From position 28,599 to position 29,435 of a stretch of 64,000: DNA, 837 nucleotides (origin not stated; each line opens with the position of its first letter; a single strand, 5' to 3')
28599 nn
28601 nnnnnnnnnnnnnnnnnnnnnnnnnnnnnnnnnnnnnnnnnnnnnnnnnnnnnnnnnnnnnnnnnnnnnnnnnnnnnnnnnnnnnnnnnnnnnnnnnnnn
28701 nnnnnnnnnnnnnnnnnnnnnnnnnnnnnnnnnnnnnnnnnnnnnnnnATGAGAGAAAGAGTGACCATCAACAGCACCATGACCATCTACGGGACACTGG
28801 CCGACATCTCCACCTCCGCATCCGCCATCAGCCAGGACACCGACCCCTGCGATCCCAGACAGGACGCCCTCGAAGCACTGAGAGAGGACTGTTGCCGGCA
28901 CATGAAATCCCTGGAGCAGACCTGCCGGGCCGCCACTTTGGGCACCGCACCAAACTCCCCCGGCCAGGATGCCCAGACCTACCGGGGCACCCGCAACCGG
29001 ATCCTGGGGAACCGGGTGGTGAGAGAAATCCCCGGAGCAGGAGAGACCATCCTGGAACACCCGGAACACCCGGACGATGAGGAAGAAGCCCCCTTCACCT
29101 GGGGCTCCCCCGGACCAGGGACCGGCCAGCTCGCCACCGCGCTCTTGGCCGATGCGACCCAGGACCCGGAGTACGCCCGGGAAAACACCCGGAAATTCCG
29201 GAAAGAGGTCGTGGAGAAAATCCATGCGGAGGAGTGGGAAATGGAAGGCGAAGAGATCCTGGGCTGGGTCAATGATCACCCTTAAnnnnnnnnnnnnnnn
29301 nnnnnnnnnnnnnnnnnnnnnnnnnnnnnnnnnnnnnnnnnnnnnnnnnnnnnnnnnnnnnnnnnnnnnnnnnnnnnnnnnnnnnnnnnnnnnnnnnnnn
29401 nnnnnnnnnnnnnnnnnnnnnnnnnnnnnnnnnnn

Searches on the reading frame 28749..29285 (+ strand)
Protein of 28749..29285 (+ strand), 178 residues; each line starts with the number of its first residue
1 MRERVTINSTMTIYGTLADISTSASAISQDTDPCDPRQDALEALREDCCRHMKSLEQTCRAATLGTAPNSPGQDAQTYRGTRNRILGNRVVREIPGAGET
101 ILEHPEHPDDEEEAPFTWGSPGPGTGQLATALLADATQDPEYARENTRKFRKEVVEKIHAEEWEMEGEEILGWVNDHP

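Call 49: search_protein_families(library=pfam, proteins=[window:28749-29285:+], max_evalue=0.001)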
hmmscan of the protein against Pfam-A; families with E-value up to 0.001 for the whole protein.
window:28749-29285:+ (178 aa): 1 family
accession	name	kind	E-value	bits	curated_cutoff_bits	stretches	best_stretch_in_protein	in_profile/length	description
PF19663.4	DUF6166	-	8.9e-18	64.6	27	1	78-175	1-92/93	Family of unknown function (DUF6166)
